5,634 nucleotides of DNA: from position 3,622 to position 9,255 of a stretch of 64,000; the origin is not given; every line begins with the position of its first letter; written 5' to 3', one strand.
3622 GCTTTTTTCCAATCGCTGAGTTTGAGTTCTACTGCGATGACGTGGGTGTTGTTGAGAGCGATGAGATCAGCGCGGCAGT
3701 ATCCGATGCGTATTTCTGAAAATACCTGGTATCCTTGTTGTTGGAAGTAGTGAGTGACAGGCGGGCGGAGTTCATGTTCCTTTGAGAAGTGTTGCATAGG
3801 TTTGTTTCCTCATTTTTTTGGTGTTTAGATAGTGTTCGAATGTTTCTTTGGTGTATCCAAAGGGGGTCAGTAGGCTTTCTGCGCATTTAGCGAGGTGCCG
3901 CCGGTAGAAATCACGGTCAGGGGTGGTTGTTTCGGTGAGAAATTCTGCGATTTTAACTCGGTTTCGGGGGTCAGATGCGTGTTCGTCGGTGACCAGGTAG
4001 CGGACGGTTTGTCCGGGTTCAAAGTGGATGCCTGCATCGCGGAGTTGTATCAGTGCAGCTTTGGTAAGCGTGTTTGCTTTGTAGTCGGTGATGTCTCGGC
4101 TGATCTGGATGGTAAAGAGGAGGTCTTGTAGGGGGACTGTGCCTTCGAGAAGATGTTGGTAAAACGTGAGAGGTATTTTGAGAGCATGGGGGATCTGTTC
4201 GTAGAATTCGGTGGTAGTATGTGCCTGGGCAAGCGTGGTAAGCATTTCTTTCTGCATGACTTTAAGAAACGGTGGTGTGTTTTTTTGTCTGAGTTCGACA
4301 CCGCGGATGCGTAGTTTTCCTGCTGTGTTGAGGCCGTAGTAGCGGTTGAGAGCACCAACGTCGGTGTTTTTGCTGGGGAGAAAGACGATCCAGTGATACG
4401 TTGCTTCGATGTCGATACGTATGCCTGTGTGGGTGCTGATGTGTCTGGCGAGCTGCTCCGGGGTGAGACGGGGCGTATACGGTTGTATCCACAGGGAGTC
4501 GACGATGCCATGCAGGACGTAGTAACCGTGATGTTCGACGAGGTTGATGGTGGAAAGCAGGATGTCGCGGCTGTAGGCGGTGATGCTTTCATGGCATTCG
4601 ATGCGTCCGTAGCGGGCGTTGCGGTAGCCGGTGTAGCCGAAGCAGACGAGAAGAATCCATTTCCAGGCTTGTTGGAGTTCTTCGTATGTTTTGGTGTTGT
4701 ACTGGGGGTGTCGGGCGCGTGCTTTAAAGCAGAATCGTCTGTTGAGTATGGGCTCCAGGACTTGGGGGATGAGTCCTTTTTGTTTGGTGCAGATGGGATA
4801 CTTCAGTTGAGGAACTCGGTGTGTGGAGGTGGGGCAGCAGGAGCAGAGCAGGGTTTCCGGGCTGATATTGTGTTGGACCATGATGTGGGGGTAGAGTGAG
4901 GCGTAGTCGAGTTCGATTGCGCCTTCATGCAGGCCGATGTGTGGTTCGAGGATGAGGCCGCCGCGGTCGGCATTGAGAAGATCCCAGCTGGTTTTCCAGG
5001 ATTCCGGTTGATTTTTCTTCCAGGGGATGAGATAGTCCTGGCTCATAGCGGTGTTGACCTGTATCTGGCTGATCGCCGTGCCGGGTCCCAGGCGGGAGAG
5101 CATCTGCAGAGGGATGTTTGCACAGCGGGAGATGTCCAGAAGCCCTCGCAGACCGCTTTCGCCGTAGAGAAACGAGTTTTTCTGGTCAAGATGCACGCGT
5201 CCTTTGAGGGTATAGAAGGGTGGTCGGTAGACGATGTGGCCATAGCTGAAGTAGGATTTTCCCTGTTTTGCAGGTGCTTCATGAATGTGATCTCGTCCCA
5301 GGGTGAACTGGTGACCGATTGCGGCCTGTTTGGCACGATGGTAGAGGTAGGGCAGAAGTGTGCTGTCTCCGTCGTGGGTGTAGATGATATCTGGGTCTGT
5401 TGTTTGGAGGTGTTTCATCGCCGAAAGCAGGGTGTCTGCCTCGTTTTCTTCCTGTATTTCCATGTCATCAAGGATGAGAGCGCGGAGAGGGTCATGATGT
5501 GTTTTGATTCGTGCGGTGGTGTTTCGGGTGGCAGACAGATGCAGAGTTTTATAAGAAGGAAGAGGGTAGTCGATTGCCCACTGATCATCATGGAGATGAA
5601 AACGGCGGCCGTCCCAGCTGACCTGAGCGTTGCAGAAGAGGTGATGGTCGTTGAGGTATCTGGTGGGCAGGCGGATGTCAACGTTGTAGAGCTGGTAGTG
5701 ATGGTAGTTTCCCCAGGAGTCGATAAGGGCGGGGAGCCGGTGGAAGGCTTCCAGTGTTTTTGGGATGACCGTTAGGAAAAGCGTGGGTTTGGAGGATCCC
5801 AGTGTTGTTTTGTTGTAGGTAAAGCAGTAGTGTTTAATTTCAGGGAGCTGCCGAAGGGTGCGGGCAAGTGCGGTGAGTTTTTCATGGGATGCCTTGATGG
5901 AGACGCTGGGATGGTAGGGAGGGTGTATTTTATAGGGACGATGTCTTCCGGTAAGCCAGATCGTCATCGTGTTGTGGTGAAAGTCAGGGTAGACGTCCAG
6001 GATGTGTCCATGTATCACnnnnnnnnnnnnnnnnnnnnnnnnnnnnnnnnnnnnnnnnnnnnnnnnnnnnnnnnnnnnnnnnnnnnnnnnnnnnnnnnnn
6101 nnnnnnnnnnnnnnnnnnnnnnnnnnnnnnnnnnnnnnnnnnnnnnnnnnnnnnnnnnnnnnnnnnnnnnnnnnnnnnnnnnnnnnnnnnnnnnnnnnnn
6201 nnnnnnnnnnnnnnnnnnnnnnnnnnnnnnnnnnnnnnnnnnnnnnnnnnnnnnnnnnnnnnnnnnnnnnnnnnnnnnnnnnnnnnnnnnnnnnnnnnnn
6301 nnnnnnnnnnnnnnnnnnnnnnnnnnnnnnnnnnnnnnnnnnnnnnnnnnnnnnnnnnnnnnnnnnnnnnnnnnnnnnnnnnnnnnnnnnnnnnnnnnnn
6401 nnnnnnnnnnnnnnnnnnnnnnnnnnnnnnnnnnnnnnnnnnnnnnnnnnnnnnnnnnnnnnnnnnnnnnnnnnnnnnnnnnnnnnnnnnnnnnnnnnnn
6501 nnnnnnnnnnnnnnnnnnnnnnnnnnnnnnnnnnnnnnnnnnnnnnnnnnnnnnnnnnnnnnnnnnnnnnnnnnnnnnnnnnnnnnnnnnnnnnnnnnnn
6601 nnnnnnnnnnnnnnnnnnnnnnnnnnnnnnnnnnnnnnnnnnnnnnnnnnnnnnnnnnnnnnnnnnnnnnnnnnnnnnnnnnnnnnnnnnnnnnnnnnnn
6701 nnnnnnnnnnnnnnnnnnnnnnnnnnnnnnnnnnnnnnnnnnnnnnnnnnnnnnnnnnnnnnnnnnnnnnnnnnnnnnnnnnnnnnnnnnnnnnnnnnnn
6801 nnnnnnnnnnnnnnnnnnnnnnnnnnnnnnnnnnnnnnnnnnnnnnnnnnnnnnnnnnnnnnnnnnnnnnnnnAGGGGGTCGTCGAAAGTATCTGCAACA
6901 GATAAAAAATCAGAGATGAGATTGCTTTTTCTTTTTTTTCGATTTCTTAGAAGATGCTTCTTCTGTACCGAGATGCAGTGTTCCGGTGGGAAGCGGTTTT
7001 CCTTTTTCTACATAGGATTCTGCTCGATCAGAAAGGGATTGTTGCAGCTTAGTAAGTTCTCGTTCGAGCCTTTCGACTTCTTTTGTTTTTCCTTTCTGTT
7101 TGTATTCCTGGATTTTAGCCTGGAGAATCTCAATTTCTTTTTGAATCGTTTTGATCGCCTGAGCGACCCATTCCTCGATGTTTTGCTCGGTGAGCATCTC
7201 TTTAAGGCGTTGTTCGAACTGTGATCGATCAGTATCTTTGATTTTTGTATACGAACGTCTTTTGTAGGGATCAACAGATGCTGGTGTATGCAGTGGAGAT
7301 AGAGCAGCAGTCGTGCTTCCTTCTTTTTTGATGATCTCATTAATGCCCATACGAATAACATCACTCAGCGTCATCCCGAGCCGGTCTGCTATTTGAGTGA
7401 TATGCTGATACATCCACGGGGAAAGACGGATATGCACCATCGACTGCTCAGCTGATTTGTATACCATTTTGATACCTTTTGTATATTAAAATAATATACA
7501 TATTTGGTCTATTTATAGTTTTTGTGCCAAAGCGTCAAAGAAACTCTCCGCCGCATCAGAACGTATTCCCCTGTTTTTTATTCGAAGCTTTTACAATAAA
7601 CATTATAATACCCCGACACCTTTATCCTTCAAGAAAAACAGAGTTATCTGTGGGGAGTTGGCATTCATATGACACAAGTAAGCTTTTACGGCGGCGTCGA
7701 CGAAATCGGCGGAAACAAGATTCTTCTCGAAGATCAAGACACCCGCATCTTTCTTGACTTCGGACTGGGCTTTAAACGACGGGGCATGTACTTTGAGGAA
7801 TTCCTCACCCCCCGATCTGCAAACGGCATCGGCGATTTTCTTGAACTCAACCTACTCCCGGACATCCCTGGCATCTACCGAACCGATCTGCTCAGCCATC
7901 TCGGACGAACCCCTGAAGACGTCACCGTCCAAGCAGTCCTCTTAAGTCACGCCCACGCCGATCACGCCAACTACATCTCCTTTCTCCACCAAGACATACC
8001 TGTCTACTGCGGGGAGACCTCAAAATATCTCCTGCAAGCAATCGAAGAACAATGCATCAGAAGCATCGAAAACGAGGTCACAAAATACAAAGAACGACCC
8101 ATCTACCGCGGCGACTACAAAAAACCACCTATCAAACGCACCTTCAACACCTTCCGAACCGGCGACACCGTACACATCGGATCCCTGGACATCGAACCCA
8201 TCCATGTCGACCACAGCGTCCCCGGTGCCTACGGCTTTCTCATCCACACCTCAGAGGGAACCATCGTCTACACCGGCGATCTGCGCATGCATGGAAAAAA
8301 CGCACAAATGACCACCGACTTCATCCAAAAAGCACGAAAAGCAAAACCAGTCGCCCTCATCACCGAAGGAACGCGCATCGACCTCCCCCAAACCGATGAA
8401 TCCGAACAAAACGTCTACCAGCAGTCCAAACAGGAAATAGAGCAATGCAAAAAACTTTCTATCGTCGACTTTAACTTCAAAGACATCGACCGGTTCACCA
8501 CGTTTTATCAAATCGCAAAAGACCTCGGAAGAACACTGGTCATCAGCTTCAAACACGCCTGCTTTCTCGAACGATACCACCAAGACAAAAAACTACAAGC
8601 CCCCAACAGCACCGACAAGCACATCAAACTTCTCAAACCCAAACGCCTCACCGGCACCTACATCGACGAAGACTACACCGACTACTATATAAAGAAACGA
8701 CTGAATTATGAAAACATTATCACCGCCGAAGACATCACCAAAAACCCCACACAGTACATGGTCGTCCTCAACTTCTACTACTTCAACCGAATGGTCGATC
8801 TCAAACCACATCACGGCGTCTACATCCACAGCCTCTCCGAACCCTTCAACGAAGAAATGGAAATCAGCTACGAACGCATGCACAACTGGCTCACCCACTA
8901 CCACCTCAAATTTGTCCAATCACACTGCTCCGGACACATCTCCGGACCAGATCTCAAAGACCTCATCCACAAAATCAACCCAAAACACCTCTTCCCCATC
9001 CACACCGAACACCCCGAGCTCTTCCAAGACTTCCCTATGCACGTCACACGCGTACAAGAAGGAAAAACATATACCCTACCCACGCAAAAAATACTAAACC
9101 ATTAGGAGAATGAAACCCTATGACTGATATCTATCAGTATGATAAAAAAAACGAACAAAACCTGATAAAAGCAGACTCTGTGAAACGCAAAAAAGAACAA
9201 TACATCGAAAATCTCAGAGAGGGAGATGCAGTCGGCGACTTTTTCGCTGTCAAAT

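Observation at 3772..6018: PolB homologue retaining the fold but losing key carboxylates (ExoII, ExoIII, first Asp of motif C) and motif-B Asn/Ser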

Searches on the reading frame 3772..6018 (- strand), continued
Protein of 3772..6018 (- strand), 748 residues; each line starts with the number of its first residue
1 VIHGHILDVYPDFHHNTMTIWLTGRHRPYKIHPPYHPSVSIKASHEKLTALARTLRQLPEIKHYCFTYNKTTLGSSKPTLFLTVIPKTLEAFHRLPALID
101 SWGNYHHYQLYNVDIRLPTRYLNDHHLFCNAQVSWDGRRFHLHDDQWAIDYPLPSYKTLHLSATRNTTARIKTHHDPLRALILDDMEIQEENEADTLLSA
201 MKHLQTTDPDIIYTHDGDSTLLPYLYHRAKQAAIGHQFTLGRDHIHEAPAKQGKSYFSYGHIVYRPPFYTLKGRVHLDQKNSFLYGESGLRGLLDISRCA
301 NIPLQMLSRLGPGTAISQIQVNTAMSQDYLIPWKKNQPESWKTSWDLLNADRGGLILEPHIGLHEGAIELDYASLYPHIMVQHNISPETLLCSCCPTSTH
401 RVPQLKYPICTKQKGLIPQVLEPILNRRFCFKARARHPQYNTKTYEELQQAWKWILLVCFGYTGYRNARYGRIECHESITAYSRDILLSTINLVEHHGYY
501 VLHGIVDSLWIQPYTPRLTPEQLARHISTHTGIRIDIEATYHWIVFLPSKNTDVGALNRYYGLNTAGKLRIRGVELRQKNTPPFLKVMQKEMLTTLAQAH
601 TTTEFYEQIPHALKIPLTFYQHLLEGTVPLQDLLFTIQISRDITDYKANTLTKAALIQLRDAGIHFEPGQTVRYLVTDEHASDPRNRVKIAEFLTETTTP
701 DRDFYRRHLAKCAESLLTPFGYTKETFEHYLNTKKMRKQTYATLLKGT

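Call 54: find_encoding_contigs(protein=P0089, flank=5000, max_places=2)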
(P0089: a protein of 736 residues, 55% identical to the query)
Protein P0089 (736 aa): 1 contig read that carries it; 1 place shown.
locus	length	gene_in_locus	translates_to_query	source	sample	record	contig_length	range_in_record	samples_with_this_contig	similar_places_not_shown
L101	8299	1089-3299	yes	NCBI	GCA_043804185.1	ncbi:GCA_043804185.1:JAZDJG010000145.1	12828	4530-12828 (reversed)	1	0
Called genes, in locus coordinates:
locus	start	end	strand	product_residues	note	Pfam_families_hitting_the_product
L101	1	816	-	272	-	?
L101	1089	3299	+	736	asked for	PF03104:DNA_pol_B_exo1, PF00136:DNA_pol_B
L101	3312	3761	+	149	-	-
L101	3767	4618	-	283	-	PF04024:PspC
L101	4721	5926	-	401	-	PF12705:PDDEXK_1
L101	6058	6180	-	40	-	-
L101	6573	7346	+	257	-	PF01978:TrmB (weak), PF12802:MarR_2, PF01047:MarR, PF08279:HTH_11 (weak), PF09339:HTH_IclR (weak), PF13412:HTH_24 (weak), PF24034:DUF7343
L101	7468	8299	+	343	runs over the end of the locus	-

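Call 55: predict_structure(alignment_id=A1)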
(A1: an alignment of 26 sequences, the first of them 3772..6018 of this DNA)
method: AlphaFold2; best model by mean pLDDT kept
length: 748 residues; sequences in the alignment: 26
mean_pLDDT: 70.0   pTM: 0.49
mean pLDDT of the five models: 70.0, 68.6, 67.4, 62.5, 62.2
residues with pLDDT >= 90: 182; 70-90: 248; 50-70: 117; < 50: 201
segments of 3 or more residues with pLDDT < 50: 250-269, 281-288, 299-321, 328-355, 374-393, 400-409, 411-437, 447-483, 551-557, 735-748
pLDDT, mean of each block of 10 residues (from residue 1): 87 88 83 89 89 91 85 63 90 79 69 64 79 90 68 79 73 73 92 92 90 71 84 86 66 34 38 74 41 54 36 42 51 39 35 53 91 52 35 50 40 37 38 47 52 43 38 35 61 90 76 92 87 78 84 50 92 73 92 95 93 93 91 84 66 87 70 90 88 86 92 88 84 50 30
secondary structure, 60 per line:
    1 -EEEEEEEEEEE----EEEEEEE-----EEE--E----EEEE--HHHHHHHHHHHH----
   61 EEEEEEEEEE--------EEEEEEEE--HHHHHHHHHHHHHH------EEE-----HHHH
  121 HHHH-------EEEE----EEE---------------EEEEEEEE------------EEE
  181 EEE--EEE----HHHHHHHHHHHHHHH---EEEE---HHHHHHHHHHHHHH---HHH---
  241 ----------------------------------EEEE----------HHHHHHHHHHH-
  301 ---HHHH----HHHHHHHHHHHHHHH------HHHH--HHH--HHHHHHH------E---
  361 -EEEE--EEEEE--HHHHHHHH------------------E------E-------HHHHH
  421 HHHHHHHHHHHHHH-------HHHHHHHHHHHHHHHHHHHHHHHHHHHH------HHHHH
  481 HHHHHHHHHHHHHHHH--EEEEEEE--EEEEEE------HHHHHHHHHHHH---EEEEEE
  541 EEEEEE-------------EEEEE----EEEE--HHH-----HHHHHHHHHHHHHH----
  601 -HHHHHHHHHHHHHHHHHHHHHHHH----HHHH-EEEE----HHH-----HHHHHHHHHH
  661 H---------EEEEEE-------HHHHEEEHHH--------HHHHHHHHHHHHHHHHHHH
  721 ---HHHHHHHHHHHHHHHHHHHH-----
elements in order (helices of 4 or more, strands of 3 or more residues): E2-12 E17-23 E29-31 E39-42 H45-56 E61-70 E79-86 H89-102 E109-111 H117-124 E132-135 E140-142 E158-165 E178-183 E186-188 H193-207 E211-214 H218-231 E275-278 H289-299 H304-307 H312-326 H333-336 H344-350 E362-365 E368-372 H375-382 H416-434 H442-469 H476-496 E499-505 E508-513 H520-531 E535-546 E560-564 E569-572 H583-596 H602-625 H630-633 E635-638 H651-661 E671-676 H684-687 E688-690 H702-720 H724-743
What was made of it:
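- Tried and rejected: The first AlphaFold run used 26 close relatives and gave a poor model (pLDDT 70, pTM 0.49, call 55).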

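Call 71: find_encoding_contigs(protein=P0001, flank=1000, max_places=2)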
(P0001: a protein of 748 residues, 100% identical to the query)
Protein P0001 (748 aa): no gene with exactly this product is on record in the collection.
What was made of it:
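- Tried and rejected: Exact look-up of the window's own PolB2 to find its assembly returned nothing (call 71).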

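Call 72: predict_structure(alignment_id=A2)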
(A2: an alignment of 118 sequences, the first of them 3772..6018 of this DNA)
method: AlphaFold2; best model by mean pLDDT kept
length: 748 residues; sequences in the alignment: 118
mean_pLDDT: 95.3   pTM: 0.93
mean pLDDT of the five models: 95.3, 95.0, 95.0, 94.4, 94.0
residues with pLDDT >= 90: 696; 70-90: 37; 50-70: 7; < 50: 8
segments of 3 or more residues with pLDDT < 50: 741-748
pLDDT, mean of each block of 10 residues (from residue 1): 97 97 95 98 98 97 98 94 98 95 91 97 98 97 97 95 94 95 98 98 97 97 97 96 87 90 94 97 96 98 97 96 97 88 94 93 98 97 97 96 97 97 97 97 97 95 87 95 97 98 96 98 98 97 97 94 98 97 98 98 98 97 97 98 96 97 95 98 98 97 98 97 96 71 44
secondary structure, 60 per line:
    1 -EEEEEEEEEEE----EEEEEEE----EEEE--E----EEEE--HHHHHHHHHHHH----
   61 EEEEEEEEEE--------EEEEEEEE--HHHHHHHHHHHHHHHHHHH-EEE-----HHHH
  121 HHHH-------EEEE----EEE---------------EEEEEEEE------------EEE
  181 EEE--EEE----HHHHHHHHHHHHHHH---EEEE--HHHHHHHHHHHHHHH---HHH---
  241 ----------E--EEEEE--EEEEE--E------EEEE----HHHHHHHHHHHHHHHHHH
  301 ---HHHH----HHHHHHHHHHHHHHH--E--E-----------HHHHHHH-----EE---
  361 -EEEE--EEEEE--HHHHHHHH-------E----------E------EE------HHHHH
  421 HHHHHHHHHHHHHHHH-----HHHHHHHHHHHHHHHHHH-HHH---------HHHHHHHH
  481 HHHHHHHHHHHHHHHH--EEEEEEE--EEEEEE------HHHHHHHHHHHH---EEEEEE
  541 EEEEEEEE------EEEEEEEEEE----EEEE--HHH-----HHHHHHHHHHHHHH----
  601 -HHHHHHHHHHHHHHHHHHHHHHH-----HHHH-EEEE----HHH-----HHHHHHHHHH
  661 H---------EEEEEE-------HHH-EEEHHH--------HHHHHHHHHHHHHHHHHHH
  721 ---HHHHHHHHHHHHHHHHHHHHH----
elements in order (helices of 4 or more, strands of 3 or more residues): E2-12 E17-23 E28-31 E39-42 H45-56 E61-70 E79-86 H89-107 E109-111 H117-124 E132-135 E140-142 E158-165 E178-183 E186-188 H193-207 E211-214 H217-231 E254-258 E261-265 E275-278 H283-300 H304-307 H312-326 H344-350 E362-365 E368-372 H375-382 H416-436 H442-459 H473-496 E499-505 E508-513 H520-531 E535-548 E555-564 E569-572 H583-596 H602-624 H630-633 E635-638 H651-661 E671-676 E688-690 H702-720 H724-744
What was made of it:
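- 5524..5550 (-): ExoI-equivalent beta-strand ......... (Pfu D141->S162; E143->T164 by ungapped extension). Predicted strand 158-165 (call 72).
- On PolB2 protein family (archaeal/bacterial Dpo2-type family B polymerases): AF2 model pLDDT 95.3, pTM 0.93 (call 72).
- Checked: The ExoI strand itself is K157-TLHLSAT-R165 (model strand 158-165, call 72).
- Tried and rejected: It was discarded in favour of the 118-sequence run (call 72).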

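Call 74: fold_search(model_id=the predicted structure, library=pdb)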
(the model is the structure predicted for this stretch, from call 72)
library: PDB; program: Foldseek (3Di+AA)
matches with E <= 10: 1132; with E <= 0.001: 275
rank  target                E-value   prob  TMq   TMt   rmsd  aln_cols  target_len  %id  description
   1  4k8z_A                1.2e-40  1.00  0.76  0.75   5.4       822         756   20  KOD Polymerase in binary complex with dsDNA (released 2013-06-26)
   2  5vu6_A                1.6e-40  1.00  0.75  0.74   5.6       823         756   19  TNA polymerase binary complex with primer/template duplex (released 2017-12-06)
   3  7b0h_F                1.9e-40  1.00  0.68  0.67   7.4       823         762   18  TgoT_6G12 Ternary complex (released 2021-01-13)
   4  4k8x_A                2.2e-40  1.00  0.75  0.74   5.5       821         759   19  Binary complex of 9N DNA polymerase in the replicative state (released 2013-06-26)
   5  6wya_A                2.3e-40  1.00  0.76  0.75   5.5       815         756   20  RTX (Reverse Transcription Xenopolymerase) in complex with a DNA duplex and dAMPNPP (released 2020-08-19)
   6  6is7_B                3.0e-40  1.00  0.75  0.74   5.9       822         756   19  Structure of 9N-I DNA polymerase incorporation with dA in the active site (released 2019-08-28)
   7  8s84_A                3.2e-40  1.00  0.76  0.75   6.0       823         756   19  KOD-H4 DNA polymerase mutant in a ternary complex with DNA/DNA and non-hydrolyzable triphosphate (released 2024-11-13)
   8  5vu9_A                4.7e-40  1.00  0.75  0.74   6.1       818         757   20  TNA polymerase, translocated product (released 2017-12-06)
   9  4flu_A                4.7e-40  1.00  0.67  0.66   6.6       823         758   19  Pyrococcus abyssi B family DNA polymerase bound to a dsDNA, in edition mode (released 2012-08-29)
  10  7om3_A                5.2e-40  1.00  0.76  0.74   6.1       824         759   20  Crystal structure of KOD DNA Polymerase in a binary complex with Hypoxanthine containing template (released 2021-10-13)
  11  6is7_A                7.8e-40  1.00  0.75  0.74   5.6       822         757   18  Structure of 9N-I DNA polymerase incorporation with dA in the active site (released 2019-08-28)
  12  5mdn_A                9.0e-40  1.00  0.72  0.71   6.4       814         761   18  Structure of the family B DNA polymerase from the hyperthermophilic archaeon Pyrobaculum calidifontis (released 2016-12-14)
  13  5omq_A                1.2e-39  1.00  0.77  0.76   4.9       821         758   19  Ternary complex of 9N DNA polymerase in the replicative state with three metal ions in the active site (released 2017-12-20)
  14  9oat_A                1.3e-39  1.00  0.77  0.76   5.2       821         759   19  TNA polymerase, 5-270, binary complex (released 2025-12-10)
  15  9gp8                  1.8e-39  1.00  0.73  0.72   6.1       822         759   20  Crystal Structure of TgoT_PGLVVWA XNA Polymerase (Apo) (released 2024-10-02)
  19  9mye_A                2.9e-39  1.00  0.75  0.75   5.9       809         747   20  C28 Polymerase Incorporating RNA, n+1 (released 2025-12-17)
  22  9en0_A                3.3e-39  1.00  0.68  0.67   7.1       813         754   19  KOD-H4 DNA polymerase mutant in a unproductive binary complex with DNA:DNA containing six HNA nucleotides (released 2025-09-24)
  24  9oaw_A                4.4e-39  1.00  0.77  0.76   5.0       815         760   19  TNA polymerase, 10-92, binary complex (released 2025-12-10)
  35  9oau_A                2.7e-38  1.00  0.76  0.75   5.4       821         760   19  TNA polymerase, 7-47, binary complex (released 2025-12-10)
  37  9oav_A                1.0e-37  1.00  0.77  0.76   5.1       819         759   20  TNA polymerase, 8-64, binary complex (released 2025-12-10)
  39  9oay_A                1.3e-37  1.00  0.75  0.75   5.4       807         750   19  TNA polymerase, 8-64, ternary complex (released 2025-12-10)
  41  9oax_A                2.4e-37  1.00  0.74  0.74   5.4       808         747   19  TNA polymerase, 5-270, ternary complex (released 2025-12-10)
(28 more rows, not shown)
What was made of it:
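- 3772..6018 (-): PolB2 (Dpo2-type family B DNA polymerase), 748 aa, GTG start. AF2 model pLDDT 95.3 (call 72); Foldseek TM 0.76 to KOD PolB (call 74).
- On PolB2 protein family (archaeal/bacterial Dpo2-type family B polymerases): Foldseek TM 0.76-0.77 to KOD/9°N PolB over about 820 alignment columns (call 74).
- Closest known: Thermococcales PolB. Same: Same overall fold (TM 0.76, call 74).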

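Call 81: search_protein_families(library=ncbifam, proteins=[P0026], max_evalue=1e-10)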
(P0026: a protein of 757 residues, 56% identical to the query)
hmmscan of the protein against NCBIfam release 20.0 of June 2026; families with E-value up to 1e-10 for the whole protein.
P0026 (757 aa): 9 families
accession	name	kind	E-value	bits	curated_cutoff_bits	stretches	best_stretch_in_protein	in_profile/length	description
NF004416.0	PRK05761.1-2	equivalog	1.6e-134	449.8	516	1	13-721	8-648/665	type B DNA-directed DNA polymerase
NF004418.0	PRK05761.1-4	subfamily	1.4e-131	440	692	1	173-737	148-708/717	type B DNA-directed DNA polymerase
NF004417.0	PRK05761.1-3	equivalog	2.3e-52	178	780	1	292-731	421-853/858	DNA-directed DNA polymerase I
NF004419.0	PRK05761.1-5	equivalog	1e-44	152.8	1285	1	294-730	490-921/932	DNA-directed DNA polymerase I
NF004415.0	PRK05761.1-1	equivalog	4.4e-37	127.4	1289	1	294-730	432-865/883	DNA-directed DNA polymerase I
NF004421.0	PRK05762.1-2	equivalog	3.7e-25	88.4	570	1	310-730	377-788/795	DNA polymerase II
TIGR00592.1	pol2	superfamily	3.5e-23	81.6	239.95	1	353-712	801-1168/1176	DNA polymerase (pol2)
NF004422.0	PRK05762.1-4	equivalog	1.2e-16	60.3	1103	1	315-649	375-702/789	DNA polymerase II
NF004420.0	PRK05762.1-1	equivalog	1.6e-12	46.9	1435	1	351-517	398-555/783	DNA polymerase II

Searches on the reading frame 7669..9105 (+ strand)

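Call 3: search_protein_families(library=pfam, proteins=[window:7669-9105:+], max_evalue=0.01)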
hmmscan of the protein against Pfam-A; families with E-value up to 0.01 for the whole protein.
window:7669-9105:+ (478 aa): 4 families
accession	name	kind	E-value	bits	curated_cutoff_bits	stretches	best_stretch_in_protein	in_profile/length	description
PF12706.13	Lactamase_B_2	-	4.3e-10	40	27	1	83-207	25-145/200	Beta-lactamase superfamily domain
PF00753.33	Lactamase_B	-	4.3e-06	27.2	22.7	1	86-216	43-161/196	Metallo-beta-lactamase superfamily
PF07521.17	RMMBL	-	9.2e-06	26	21.6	1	419-450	13-44/63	Zn-dependent metallo-hydrolase RNA specificity domain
PF13483.12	Lactamase_B_3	-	7.6e-05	23.2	24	1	19-208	11-114/160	Beta-lactamase superfamily domain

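Call 6: search_protein_families(library=ncbifam, proteins=[window:7669-9105:+], max_evalue=0.01)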
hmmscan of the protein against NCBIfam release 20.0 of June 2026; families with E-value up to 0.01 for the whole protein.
window:7669-9105:+ (478 aa): 7 families
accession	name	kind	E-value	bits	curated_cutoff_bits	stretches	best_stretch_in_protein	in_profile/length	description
TIGR00649.1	MG423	subfamily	2.6e-26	92.2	400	2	7-294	6-251/546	RNase J family beta-CASP ribonuclease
NF047419.1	RNase_J1_RnjA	exception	1.4e-18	66.9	820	1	86-292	59-247/549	ribonuclease J1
TIGR03675.1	arCOG00543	equivalog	6.7e-08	31.2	580.2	1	87-238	229-376/631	beta-CASP ribonuclease aCPSF1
NF041851.1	cyc_nuc_deg_phdiest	equivalog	3.7e-05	23.2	400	0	159-208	118-167/253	cyclic nucleotide-degrading phosphodiesterase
NF012229.1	bla_class_B_core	domain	0.00076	19.7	100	1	84-176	49-121/139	metallo-beta-lactamase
TIGR03307.1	PhnP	equivalog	0.0015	18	272.25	0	150-223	109-178/249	phosphonate metabolism protein PhnP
NF033105.1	bla_subclass_B3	equivalog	0.0039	16.5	240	0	77-198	54-161/257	subclass B3 metallo-beta-lactamase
